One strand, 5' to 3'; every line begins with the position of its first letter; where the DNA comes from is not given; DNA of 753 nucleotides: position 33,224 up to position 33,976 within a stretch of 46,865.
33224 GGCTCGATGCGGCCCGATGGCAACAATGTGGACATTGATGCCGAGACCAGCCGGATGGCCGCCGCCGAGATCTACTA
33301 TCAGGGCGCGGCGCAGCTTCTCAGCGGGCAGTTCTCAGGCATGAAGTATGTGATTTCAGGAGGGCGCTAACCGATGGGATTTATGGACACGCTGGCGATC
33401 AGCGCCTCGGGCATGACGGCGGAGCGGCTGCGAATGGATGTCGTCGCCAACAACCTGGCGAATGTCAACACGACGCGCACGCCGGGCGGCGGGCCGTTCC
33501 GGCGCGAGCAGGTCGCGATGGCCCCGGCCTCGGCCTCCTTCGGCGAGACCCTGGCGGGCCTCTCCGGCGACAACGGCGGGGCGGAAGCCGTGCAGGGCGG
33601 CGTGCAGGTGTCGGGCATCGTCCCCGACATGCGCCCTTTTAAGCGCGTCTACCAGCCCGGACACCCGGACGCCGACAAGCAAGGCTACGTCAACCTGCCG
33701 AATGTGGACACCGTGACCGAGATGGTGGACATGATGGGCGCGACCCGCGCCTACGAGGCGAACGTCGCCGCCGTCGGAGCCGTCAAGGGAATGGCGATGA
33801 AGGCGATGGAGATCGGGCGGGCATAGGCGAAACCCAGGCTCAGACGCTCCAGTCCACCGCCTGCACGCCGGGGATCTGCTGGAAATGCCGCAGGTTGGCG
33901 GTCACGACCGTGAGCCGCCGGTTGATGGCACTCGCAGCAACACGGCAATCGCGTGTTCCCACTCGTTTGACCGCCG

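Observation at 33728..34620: Duplicated flgC 3' end brackets a toxin-antitoxin cassette (recombination scar)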

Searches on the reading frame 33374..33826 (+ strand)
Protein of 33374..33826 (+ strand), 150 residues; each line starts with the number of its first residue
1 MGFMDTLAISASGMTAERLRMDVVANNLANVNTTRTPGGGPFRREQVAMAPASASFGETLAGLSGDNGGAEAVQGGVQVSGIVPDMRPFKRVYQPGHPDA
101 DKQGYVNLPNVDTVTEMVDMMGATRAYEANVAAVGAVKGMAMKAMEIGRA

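Call 7: search_protein_families(library=pfam, proteins=[window:33374-33826:+], max_evalue=0.1)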
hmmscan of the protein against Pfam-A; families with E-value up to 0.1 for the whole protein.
window:33374-33826:+ (150 aa): 2 families
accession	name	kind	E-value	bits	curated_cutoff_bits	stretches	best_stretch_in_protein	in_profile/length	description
PF06429.18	Flg_bbr_C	-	1.7e-13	50.3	23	1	102-146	1-45/46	Flagellar basal body rod FlgEFG protein C-terminal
PF00460.25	Flg_bb_rod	-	8.8e-09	35.6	20.7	1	9-35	3-29/31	Flagella basal body rod protein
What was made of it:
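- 33374..33826 (+): flgC, intact (150 aa). Its last ~98-111 nt (33716/33729-33826) form repeat copy 1. Pfam Flg_bb_rod + Flg_bbr_C (call 7).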

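Call 8: find_encoding_contigs(protein=window:33374-33826:+, flank=6000, max_places=10)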
Protein window:33374-33826:+ (150 aa): 20 contigs read that carry it; 10 places shown.
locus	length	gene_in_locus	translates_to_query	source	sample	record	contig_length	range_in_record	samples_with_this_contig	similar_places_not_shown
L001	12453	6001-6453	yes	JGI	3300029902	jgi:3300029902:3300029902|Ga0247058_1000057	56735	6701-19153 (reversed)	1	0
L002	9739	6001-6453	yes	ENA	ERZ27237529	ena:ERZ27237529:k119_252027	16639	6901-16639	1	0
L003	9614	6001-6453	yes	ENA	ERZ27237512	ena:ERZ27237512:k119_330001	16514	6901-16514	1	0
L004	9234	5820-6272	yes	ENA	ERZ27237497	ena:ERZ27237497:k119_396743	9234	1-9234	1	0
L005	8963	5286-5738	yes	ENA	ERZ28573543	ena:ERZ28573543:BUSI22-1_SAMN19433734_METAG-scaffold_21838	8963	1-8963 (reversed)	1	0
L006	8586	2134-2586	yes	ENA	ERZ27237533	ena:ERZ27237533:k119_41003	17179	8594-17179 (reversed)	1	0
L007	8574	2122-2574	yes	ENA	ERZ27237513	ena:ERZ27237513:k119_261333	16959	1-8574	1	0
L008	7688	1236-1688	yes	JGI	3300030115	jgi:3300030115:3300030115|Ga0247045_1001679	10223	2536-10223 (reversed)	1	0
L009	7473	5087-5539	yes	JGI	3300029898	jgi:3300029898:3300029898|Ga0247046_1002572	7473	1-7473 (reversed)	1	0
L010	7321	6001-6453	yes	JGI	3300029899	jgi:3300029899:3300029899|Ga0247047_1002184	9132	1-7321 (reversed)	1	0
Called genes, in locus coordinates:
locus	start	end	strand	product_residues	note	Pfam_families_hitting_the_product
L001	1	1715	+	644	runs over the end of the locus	PF00012:HSP70, PF06723:MreB_Mbl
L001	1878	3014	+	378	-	PF00226:DnaJ, PF01556:DnaJ_C, PF00684:DnaJ_CXXCXGXG, PF27439:DnaJ_C_2 (weak)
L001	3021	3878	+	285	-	PF06325:PrmA, PF05175:MTS, PF13847:Methyltransf_31 (weak), PF08241:Methyltransf_11 (weak), PF13649:Methyltransf_25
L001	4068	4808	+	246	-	PF20260:PUA_4, PF04452:Methyltrans_RNA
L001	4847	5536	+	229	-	PF19567:CpsB_CapC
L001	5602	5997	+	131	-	PF00460:Flg_bb_rod (weak)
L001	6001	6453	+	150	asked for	PF00460:Flg_bb_rod, PF06429:Flg_bbr_C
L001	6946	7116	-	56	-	-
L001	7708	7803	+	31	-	-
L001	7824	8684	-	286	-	PF13414:TPR_11 (faint), PF07719:TPR_2 (faint), PF00515:TPR_1 (faint)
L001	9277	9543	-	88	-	PF01527:HTH_Tnp_1, PF20306:Sp-DndD (faint), PF13384:HTH_23 (weak), PF13551:HTH_29 (weak), PF13518:HTH_28 (weak)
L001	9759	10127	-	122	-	-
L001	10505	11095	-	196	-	-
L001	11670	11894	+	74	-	-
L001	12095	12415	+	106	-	PF02049:FliE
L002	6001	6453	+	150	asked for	PF00460:Flg_bb_rod, PF06429:Flg_bbr_C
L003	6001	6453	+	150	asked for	PF00460:Flg_bb_rod, PF06429:Flg_bbr_C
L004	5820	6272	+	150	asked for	PF00460:Flg_bb_rod, PF06429:Flg_bbr_C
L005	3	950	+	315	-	?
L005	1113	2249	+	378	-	PF00226:DnaJ, PF01556:DnaJ_C, PF00684:DnaJ_CXXCXGXG, PF27439:DnaJ_C_2 (weak)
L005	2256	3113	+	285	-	PF06325:PrmA, PF05175:MTS, PF13847:Methyltransf_31 (weak), PF08241:Methyltransf_11 (weak), PF13649:Methyltransf_25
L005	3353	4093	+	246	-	PF20260:PUA_4, PF04452:Methyltrans_RNA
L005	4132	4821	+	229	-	PF19567:CpsB_CapC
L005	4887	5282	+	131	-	PF00460:Flg_bb_rod (weak)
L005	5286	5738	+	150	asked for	PF00460:Flg_bb_rod, PF06429:Flg_bbr_C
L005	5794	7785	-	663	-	PF13650:Asp_protease_2, PF13975:gag-asp_proteas (weak)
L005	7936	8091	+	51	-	PF06429:Flg_bbr_C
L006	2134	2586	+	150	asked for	PF00460:Flg_bb_rod, PF06429:Flg_bbr_C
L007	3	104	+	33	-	?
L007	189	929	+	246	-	PF20260:PUA_4, PF04452:Methyltrans_RNA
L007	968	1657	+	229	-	PF19567:CpsB_CapC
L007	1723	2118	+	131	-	PF00460:Flg_bb_rod (weak)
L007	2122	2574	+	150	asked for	PF00460:Flg_bb_rod, PF06429:Flg_bbr_C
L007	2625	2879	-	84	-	-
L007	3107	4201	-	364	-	PF00077:RVP (weak), PF13650:Asp_protease_2, PF13975:gag-asp_proteas, PF13650:Asp_protease_2 (weak), PF13975:gag-asp_proteas (weak)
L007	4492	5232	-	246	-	-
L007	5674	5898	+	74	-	-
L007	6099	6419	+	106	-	PF02049:FliE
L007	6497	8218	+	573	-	PF01514:YscJ_FliF, PF08345:YscJ_FliF_C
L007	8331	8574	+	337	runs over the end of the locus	PF03448:MgtE_N (faint), PF14842:FliG_N, PF14841:FliG_M, PF14842:FliG_N (weak), PF01706:FliG_C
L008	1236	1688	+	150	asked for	PF00460:Flg_bb_rod, PF06429:Flg_bbr_C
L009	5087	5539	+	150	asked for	PF00460:Flg_bb_rod, PF06429:Flg_bbr_C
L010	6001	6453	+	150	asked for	PF00460:Flg_bb_rod, PF06429:Flg_bbr_C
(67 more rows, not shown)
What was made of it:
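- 33374..33826 (+): The protein is identical in at least 20 metagenome contigs (call 8).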

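Call 15: find_related_loci(query=window:33374-33823:+, collection=genome_contigs, flank=10000)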
Query window:33374-33823:+ (150 aa) in genome_contigs; peptide patterns used: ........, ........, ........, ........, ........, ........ (x = any residue, [..] = any of these).
425 stretches matched a pattern; 220 encode a relative of the query (tblastn E <= 1e-3); the best 80 are kept; 80 distinct loci.
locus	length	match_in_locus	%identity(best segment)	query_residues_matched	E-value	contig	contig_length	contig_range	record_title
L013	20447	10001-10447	94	1-150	8e-90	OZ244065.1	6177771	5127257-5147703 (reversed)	MAG: Capsulimonadaceae bacterium isolate b96f50d5-ec74-4825-8ec0-1eb044643813 genome assembly, chromosome: 1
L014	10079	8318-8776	91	1-150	1e-84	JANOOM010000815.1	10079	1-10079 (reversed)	MAG: Armatimonadota bacterium isolate VAR_43_metabat_177 VAR_43_k141_3108722, whole genome shotgun sequence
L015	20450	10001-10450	87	1-150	1e-84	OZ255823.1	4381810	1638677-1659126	MAG: Capsulimonadaceae bacterium isolate 0e0e4994-cba3-4c6d-b89d-4184e066f449 genome assembly, chromosome: 1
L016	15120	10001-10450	87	1-150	6e-84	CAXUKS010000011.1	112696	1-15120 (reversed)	MAG TPA_asm: uncultured Armatimonadales bacterium isolate public_SRR11456914_metawrap_bin.21 genome assembly, contig: pu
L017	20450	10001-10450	87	1-150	6e-84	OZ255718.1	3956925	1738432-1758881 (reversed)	MAG: Capsulimonadaceae bacterium isolate 2a8c9191-2463-4728-b900-79d1934bd544 genome assembly, chromosome: 1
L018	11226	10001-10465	83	1-150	6e-82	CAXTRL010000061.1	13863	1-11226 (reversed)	MAG TPA_asm: uncultured Armatimonadales bacterium isolate public_SRR13125477_metawrap_bin.3 genome assembly, contig: pub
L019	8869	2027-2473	83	1-149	1e-81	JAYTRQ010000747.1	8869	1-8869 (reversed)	MAG: Armatimonadota bacterium isolate GFS_4810 GFS_4810_746, whole genome shotgun sequence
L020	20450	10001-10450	83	1-150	4e-81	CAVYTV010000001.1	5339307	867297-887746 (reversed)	MAG: uncultured Armatimonadetes bacterium isolate MFD09671.bin.2.14 genome assembly, contig: contig_2375, whole genome s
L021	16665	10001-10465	83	1-150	4e-81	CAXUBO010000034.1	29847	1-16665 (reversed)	MAG TPA_asm: uncultured Armatimonadales bacterium isolate public_SRR14722165_metawrap_bin.3 genome assembly, contig: pub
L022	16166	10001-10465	85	1-150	5e-81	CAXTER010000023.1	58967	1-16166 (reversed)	MAG TPA_asm: uncultured Armatimonadales bacterium isolate private_T1868_metawrap_bin.4 genome assembly, contig: private_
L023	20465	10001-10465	82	1-150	4e-79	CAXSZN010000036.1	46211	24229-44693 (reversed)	MAG TPA_asm: uncultured Armatimonadales bacterium isolate private_TS1974_metawrap_bin.2 genome assembly, contig: private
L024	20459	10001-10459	80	1-148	4e-77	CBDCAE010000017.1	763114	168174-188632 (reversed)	MAG: Capsulimonadaceae bacterium isolate c2c65074-d64d-48cb-857f-794c724540d0 genome assembly, contig: contig_17, whole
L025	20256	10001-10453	84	1-150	5e-77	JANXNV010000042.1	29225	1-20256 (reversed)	MAG: Armatimonadetes bacterium isolate 341R_concoct_144 341R_k141_369364, whole genome shotgun sequence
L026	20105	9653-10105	85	1-150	8e-77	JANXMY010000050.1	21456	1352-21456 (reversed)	MAG: Armatimonadetes bacterium isolate 338R_concoct_76 338R_k141_974856, whole genome shotgun sequence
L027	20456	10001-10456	82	1-150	2e-76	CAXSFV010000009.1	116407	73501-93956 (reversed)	MAG: uncultured Armatimonadales bacterium isolate private_VT22_metawrap_bin.6 genome assembly, contig: private_VT22_meta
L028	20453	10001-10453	80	1-150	1e-76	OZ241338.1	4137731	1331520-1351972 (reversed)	MAG: Capsulimonadaceae bacterium isolate 15159330-1e25-4717-9355-734ddff4dac4 genome assembly, chromosome: 1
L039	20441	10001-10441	70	1-150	2e-68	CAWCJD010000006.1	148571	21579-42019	MAG: uncultured Armatimonadetes bacterium isolate MFD04580.bin.2.117 genome assembly, contig: contig_59753, whole genome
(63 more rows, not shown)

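Call 16: find_related_loci(query=window:33374-33823:+, collection=metagenome_contigs, flank=10000)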
Query window:33374-33823:+ (150 aa) in metagenome_contigs; peptide patterns used: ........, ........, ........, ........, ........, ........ (x = any residue, [..] = any of these).
465 stretches matched a pattern; 222 encode a relative of the query (tblastn E <= 1e-3); the best 80 are kept; 80 distinct loci.
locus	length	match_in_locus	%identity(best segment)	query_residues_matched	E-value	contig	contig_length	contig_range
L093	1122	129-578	97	1-150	2e-102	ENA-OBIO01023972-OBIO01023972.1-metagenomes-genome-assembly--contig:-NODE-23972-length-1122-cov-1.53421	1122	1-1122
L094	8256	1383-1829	96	1-150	1e-91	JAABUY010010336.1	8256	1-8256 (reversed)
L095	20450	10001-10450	93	1-150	4e-91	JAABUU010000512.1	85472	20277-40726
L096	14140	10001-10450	93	1-150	5e-91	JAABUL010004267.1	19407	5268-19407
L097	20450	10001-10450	92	1-150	6e-91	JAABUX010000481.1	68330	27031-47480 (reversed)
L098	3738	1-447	93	2-150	2e-90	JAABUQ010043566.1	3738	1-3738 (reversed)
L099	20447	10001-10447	89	1-149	1e-85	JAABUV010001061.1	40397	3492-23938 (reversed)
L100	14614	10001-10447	87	1-149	3e-85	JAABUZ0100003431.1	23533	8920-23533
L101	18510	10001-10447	87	1-149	2e-84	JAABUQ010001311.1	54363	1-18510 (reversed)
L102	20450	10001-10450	92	1-150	4e-84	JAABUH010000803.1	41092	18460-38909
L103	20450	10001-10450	86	1-150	9e-84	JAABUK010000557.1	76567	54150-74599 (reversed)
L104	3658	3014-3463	86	1-150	5e-84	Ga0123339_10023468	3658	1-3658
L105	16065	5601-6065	83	1-150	9e-83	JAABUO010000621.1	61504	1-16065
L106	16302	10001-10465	83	1-150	1e-82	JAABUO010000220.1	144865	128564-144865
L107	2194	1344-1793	89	1-150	2e-84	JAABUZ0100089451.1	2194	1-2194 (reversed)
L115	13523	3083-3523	71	1-150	6e-67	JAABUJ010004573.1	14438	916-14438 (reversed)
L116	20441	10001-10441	70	1-150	3e-65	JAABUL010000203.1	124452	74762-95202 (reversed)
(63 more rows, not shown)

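Call 28: search_protein_families(library=pfam, proteins=[L095:10472-10900:-, L095:10907-11104:-, L028:10463-10771:-, L028:10750-10989:-, L101:10551-10958:-, L101:10971-11204:-, L028:12267-13274:+, L015:10490-11431:+, L001:7827-8735:-, L028:11180-12106:-], max_evalue=0.01)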
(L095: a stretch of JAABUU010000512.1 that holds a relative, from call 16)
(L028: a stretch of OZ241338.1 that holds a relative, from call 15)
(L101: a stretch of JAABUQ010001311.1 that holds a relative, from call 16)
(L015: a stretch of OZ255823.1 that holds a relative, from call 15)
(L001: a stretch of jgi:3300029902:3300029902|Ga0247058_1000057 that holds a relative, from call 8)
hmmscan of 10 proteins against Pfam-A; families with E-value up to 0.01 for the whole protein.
L095:10472-10900:- (143 aa): 1 family
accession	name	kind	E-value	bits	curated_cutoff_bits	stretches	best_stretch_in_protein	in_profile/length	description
PF01850.27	PIN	-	1.3e-08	35.9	23.6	1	25-133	25-117/120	PIN domain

L095:10907-11104:- (66 aa): 0 families

L028:10463-10771:- (103 aa): 3 families
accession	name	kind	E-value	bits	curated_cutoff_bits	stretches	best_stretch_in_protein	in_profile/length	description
PF06769.20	YoeB_toxin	-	4.9e-09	36.5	27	1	42-102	22-80/80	YoeB-like toxin of bacterial type II toxin-antitoxin system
PF05016.21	ParE_toxin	-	4.8e-07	30.7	23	1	21-101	1-85/89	ParE toxin of type II toxin-antitoxin system, parDE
PF15781.12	ParE-like_toxin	-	0.0028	18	28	1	22-101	2-79/87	ParE-like toxin of type II bacterial toxin-antitoxin system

L028:10750-10989:- (80 aa): 1 family
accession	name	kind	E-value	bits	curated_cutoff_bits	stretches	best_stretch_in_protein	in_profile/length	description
PF02604.26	PhdYeFM_antitox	-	7.6e-15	54.9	29.8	1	1-67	1-69/74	Antitoxin Phd_YefM, type II toxin-antitoxin system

L101:10551-10958:- (136 aa): 1 family
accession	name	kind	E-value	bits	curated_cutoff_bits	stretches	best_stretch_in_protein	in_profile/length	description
PF01850.27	PIN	-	5.4e-06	27.5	23.6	1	6-131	3-118/120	PIN domain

L101:10971-11204:- (78 aa): 0 families

L028:12267-13274:+ (336 aa): 1 family
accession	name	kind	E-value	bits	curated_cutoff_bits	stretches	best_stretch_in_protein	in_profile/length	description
PF02156.21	Glyco_hydro_26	-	1.2e-50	173.1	20.2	1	27-322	1-301/311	Glycosyl hydrolase family 26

L015:10490-11431:+ (314 aa): 1 family
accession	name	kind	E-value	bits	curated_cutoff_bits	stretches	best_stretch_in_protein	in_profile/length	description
PF02156.21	Glyco_hydro_26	-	3.2e-51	175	20.2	1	5-307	1-308/311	Glycosyl hydrolase family 26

L001:7827-8735:- (303 aa): 9 families
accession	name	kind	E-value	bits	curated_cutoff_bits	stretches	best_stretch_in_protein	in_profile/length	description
PF07719.23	TPR_2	-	3.2e-10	39.8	27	1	188-220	2-34/34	Tetratricopeptide repeat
PF13414.12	TPR_11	-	1.8e-07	31.1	26.8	1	200-234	7-41/42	TPR repeat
PF00515.34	TPR_1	-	4.2e-07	30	27.8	1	199-220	13-34/34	Tetratricopeptide repeat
PF14559.12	TPR_19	-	2.8e-05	24.8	25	1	201-259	5-64/68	Tetratricopeptide repeat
PF13428.12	TPR_14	-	8.2e-05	23.4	23.5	0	191-229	5-43/44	Tetratricopeptide repeat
PF13431.12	TPR_17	-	0.00013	22.4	24.4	1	210-241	2-33/34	Tetratricopeptide repeat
PF13181.12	TPR_8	-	0.00018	21.8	25.7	1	190-220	4-34/34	Tetratricopeptide repeat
PF13432.12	TPR_16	-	0.00088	20.1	32.7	1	198-253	8-63/65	Tetratricopeptide repeat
PF24575.1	TPR_Slam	-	0.0014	19.4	35.2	0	191-235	51-95/104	Surface lipoprotein assembly modifier, N-terminal TPR repeats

L028:11180-12106:- (308 aa): 4 families
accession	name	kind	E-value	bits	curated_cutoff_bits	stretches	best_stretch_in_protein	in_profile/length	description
PF13602.12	ADH_zinc_N_2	-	9.1e-20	72.4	27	1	184-304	1-134/134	Zinc-binding dehydrogenase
PF08240.17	ADH_N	-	1.6e-16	60.8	23.5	1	25-111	1-103/104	Alcohol dehydrogenase GroES-like domain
PF00107.32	ADH_zinc_N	-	3.7e-13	50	31.8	1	154-232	2-88/129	Zinc-binding dehydrogenase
PF01262.27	AlaDh_PNT_C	-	0.00035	20.5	23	1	141-207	27-96/214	Alanine dehydrogenase/PNT, C-terminal domain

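Call 38: search_protein_families(library=pfam, proteins=[L097:13826-16804:-, L007:4495-5232:-, L001:9762-10310:-, L094:5033-6151:-, L094:6353-8041:-, L096:11298-11972:-, L024:10805-11350:-, L013:10817-11527:+, L094:4004-4801:-], max_evalue=0.01)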
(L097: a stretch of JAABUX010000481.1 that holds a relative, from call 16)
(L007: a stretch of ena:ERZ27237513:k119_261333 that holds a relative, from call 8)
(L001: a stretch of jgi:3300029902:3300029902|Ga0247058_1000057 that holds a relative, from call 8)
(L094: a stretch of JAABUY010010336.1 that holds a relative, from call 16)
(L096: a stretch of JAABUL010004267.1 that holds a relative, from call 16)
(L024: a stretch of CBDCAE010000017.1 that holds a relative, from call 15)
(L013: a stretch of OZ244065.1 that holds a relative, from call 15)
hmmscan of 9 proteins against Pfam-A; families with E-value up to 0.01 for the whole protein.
L097:13826-16804:- (993 aa): 1 family
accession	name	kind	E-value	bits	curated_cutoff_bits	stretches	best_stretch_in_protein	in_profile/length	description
PF05593.20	RHS_repeat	-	1.6e-55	184.9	22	13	384-417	1-34/38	RHS Repeat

L007:4495-5232:- (246 aa): 0 families

L001:9762-10310:- (183 aa): 0 families

L094:5033-6151:- (373 aa): 1 family
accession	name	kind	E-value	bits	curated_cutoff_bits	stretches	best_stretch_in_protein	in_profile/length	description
PF00871.23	Acetate_kinase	-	5.1e-125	417.6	22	2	56-363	82-392/392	Acetokinase family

L094:6353-8041:- (563 aa): 3 families
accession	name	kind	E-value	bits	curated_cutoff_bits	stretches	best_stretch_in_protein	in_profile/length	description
PF09363.15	XFP_C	-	1.7e-97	325.2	23.4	1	346-547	1-202/202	XFP C-terminal domain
PF03894.20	XFP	-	1.3e-88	295.8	22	1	159-335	2-177/177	D-xylulose 5-phosphate/D-fructose 6-phosphate phosphoketolase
PF09364.15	XFP_N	-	3.3e-47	161.5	23.7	1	3-130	235-363/364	XFP N-terminal domain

L096:11298-11972:- (225 aa): 0 families

L024:10805-11350:- (182 aa): 0 families

L013:10817-11527:+ (237 aa): 0 families

L094:4004-4801:- (266 aa): 2 families
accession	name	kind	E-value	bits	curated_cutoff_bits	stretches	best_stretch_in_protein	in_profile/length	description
PF03476.21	MOSC_N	-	6.2e-30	103.9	25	1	4-118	2-118/119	MOSC N-terminal beta barrel domain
PF03473.23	MOSC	-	2.9e-23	82.6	22.7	1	144-264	4-120/120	MOSC domain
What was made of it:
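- On Rhs polymorphic toxin locus: The full 993-aa homologue in L097 has 13 RHS repeats (call 38).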
